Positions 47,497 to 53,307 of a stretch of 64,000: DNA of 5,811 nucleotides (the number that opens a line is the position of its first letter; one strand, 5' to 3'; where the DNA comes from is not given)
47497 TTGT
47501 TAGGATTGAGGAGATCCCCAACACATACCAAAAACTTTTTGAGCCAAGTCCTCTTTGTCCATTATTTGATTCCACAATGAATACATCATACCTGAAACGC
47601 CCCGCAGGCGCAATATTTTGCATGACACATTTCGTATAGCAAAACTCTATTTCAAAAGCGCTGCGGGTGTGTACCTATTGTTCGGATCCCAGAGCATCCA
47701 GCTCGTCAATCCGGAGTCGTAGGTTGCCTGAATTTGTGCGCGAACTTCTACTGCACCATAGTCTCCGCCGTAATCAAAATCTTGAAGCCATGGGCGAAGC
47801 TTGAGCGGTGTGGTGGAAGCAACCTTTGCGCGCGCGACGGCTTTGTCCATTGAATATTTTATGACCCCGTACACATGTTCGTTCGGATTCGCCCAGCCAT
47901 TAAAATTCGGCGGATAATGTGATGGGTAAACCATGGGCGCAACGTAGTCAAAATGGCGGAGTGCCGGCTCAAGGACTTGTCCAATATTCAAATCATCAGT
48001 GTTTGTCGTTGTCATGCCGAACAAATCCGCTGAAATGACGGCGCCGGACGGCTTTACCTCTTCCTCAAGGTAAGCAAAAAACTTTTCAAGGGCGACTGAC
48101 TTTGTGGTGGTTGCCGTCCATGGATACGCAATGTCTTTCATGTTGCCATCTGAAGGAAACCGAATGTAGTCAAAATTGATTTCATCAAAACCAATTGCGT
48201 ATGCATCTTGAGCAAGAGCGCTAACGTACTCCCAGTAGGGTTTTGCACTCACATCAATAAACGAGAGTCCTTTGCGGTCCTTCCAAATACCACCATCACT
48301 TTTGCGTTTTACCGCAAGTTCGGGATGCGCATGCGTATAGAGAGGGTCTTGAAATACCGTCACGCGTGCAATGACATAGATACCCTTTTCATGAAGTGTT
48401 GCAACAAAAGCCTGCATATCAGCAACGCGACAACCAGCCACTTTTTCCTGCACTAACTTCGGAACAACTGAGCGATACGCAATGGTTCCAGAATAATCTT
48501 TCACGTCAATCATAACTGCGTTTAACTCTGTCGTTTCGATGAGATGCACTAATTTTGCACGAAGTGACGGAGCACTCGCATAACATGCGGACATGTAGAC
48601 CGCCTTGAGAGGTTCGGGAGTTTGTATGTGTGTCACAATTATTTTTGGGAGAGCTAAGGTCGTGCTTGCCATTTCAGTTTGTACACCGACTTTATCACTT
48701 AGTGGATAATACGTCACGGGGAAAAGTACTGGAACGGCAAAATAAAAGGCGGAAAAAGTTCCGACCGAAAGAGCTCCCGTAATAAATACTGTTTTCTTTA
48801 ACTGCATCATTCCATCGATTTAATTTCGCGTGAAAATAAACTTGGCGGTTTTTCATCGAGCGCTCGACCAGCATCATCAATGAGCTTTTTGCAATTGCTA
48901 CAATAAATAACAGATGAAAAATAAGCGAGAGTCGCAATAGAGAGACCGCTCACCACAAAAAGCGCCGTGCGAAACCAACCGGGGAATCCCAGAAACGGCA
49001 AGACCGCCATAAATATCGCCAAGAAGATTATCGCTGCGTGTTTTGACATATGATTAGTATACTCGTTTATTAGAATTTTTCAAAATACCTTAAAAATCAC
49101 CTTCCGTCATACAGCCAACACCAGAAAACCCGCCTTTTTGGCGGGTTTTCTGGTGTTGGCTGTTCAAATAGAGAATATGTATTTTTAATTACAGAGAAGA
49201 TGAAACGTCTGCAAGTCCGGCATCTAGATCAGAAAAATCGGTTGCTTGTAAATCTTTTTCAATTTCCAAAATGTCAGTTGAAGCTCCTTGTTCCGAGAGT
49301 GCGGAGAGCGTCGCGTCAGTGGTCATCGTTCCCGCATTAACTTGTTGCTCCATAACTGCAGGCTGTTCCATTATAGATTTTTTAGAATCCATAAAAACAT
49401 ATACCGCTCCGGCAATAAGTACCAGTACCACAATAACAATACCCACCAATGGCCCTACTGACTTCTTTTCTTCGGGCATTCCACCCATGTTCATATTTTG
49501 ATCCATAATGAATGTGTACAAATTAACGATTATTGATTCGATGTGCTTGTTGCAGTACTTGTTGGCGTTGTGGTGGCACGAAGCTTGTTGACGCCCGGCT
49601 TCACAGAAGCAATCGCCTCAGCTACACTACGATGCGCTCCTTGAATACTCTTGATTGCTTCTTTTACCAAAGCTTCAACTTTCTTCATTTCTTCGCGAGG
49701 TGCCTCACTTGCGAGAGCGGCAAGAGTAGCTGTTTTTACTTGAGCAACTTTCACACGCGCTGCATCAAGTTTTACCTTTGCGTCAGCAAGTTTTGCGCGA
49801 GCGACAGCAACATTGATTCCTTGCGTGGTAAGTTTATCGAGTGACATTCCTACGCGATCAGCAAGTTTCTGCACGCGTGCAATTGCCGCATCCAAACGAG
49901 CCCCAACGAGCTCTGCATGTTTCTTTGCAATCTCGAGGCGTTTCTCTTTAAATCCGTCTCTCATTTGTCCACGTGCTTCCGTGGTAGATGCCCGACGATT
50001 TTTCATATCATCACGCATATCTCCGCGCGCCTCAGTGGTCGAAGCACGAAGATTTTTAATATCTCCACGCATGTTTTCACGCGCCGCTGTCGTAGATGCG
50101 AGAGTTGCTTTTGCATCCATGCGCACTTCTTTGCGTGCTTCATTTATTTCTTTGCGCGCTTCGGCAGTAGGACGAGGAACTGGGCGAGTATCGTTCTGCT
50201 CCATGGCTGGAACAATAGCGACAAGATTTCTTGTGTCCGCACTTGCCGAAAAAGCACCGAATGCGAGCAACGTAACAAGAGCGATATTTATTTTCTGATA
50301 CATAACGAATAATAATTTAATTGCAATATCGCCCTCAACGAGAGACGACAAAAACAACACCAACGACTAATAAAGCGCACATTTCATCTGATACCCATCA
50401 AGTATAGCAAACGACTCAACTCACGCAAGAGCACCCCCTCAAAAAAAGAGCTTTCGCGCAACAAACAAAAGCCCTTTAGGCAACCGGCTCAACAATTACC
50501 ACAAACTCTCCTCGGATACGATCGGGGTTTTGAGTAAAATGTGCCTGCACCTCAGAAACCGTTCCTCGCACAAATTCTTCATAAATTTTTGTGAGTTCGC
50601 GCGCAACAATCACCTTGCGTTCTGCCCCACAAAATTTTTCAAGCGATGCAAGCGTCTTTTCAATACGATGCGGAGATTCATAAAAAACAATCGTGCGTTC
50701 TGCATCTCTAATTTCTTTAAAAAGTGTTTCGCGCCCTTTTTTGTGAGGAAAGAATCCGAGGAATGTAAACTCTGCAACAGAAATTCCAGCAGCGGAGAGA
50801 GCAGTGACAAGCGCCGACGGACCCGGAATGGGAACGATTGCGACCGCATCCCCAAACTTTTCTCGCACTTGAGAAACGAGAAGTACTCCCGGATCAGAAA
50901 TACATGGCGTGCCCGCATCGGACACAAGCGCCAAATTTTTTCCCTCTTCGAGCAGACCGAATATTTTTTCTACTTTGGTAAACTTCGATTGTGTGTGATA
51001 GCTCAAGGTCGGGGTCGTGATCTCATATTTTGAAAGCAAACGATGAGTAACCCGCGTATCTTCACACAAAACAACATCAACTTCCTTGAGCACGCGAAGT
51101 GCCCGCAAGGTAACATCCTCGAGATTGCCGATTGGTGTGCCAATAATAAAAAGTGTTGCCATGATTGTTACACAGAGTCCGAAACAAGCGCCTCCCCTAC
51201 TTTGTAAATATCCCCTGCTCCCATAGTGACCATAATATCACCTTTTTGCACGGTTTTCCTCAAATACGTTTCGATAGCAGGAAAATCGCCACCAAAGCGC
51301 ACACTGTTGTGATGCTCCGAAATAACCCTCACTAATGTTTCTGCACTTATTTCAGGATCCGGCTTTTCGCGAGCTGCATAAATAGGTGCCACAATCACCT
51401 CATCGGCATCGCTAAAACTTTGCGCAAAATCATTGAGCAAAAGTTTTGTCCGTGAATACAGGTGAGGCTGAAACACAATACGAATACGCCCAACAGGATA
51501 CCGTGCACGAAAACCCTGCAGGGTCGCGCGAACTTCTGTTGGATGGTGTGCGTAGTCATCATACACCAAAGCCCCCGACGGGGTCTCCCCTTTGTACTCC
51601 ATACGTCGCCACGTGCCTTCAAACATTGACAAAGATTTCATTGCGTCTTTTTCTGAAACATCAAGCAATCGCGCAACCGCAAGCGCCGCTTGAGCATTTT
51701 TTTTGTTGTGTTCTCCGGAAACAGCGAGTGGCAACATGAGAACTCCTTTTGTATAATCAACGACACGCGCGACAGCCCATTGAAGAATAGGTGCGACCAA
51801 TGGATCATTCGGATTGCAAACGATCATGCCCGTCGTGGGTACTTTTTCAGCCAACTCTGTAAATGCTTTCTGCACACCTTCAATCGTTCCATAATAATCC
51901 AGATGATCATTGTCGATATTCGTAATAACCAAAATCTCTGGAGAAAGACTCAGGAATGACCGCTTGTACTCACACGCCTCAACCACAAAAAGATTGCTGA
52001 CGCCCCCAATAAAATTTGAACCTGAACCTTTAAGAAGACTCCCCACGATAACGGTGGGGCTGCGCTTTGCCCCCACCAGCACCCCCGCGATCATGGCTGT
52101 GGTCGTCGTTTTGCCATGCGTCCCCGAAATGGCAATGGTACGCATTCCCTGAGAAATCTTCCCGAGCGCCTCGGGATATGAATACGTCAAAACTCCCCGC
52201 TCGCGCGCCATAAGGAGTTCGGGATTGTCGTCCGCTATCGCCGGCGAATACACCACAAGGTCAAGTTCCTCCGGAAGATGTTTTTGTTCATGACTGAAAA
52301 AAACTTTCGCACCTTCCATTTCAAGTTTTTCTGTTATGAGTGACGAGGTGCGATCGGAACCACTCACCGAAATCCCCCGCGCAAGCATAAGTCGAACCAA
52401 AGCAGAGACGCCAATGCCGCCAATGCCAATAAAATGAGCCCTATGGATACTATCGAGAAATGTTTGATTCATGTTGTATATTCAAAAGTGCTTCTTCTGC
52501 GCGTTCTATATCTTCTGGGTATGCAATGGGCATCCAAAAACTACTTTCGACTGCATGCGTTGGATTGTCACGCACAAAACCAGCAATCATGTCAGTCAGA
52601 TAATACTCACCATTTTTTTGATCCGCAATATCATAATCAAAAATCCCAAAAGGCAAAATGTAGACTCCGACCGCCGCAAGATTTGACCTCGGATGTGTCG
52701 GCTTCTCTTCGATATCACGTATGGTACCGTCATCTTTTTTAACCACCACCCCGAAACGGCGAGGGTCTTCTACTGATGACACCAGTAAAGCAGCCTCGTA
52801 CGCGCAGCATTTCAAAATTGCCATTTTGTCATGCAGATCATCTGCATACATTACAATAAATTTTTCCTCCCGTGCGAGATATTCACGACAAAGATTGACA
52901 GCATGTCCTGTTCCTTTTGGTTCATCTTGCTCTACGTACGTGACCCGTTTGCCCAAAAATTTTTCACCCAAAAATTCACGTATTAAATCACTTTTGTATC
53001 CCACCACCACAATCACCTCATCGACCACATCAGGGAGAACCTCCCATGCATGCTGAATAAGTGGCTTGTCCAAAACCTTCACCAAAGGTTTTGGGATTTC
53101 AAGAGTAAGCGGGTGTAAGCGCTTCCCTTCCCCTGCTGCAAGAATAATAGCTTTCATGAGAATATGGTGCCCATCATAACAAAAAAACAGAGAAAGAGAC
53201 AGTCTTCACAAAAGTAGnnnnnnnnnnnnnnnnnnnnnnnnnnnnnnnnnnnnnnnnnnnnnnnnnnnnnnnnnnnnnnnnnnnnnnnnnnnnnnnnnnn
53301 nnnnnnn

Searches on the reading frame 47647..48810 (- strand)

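Call 64: search_protein_families(library=pfam, proteins=[window:47647-48810:-], max_evalue=0.0001)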
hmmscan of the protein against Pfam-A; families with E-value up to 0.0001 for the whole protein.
window:47647-48810:- (387 aa): 1 family
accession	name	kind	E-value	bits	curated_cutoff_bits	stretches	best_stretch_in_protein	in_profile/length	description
PF13200.12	DUF4015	-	2.2e-96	323.1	27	1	70-380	1-313/313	Putative glycosyl hydrolase domain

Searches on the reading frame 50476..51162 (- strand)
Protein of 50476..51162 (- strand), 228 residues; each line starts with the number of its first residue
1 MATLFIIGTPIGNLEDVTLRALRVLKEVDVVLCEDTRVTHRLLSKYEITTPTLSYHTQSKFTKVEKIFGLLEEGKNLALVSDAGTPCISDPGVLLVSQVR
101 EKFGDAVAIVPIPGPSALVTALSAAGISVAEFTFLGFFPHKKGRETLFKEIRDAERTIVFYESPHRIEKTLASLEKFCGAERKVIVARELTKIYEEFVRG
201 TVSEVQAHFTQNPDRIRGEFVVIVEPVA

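Call 64: search_protein_families(library=pfam, proteins=[window:50476-51162:-], max_evalue=0.0001)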
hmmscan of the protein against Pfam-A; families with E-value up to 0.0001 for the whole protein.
window:50476-51162:- (228 aa): 1 family
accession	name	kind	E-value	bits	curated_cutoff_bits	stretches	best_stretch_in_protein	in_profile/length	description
PF00590.25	TP_methylase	-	2.5e-34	119.5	27.8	1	3-205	1-211/212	Tetrapyrrole (Corrin/Porphyrin) Methylases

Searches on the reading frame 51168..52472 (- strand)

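Call 64: search_protein_families(library=pfam, proteins=[window:51168-52472:-], max_evalue=0.0001)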
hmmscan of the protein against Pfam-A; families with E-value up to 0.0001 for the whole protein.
window:51168-52472:- (434 aa): 3 families
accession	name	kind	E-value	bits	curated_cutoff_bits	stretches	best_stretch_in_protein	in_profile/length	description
PF01225.30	Mur_ligase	-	3e-22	79.3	21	1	12-108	2-92/95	Mur ligase family, catalytic domain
PF02875.26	Mur_ligase_C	-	3.1e-21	77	28.4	1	289-420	1-127/127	Mur ligase, glutamate ligase domain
PF08245.18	Mur_ligase_M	-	1e-17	65.2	24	1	115-234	1-136/200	Mur ligase middle domain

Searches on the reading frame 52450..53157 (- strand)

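Call 64: search_protein_families(library=pfam, proteins=[window:52450-53157:-], max_evalue=0.0001)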
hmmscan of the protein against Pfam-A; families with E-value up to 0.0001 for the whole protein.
window:52450-53157:- (235 aa): 3 families
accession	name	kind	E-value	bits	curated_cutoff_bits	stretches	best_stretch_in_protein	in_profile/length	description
PF00483.29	NTP_transferase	-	7.2e-37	127.7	21.2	1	2-222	1-240/245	Nucleotidyl transferase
PF12804.13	NTP_transf_3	-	7e-12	46.2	27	1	3-106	1-95/160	MobA-like NTP transferase domain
PF01128.25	IspD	-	4.1e-06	27.2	27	1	2-77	2-73/221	2-C-methyl-D-erythritol 4-phosphate cytidylyltransferase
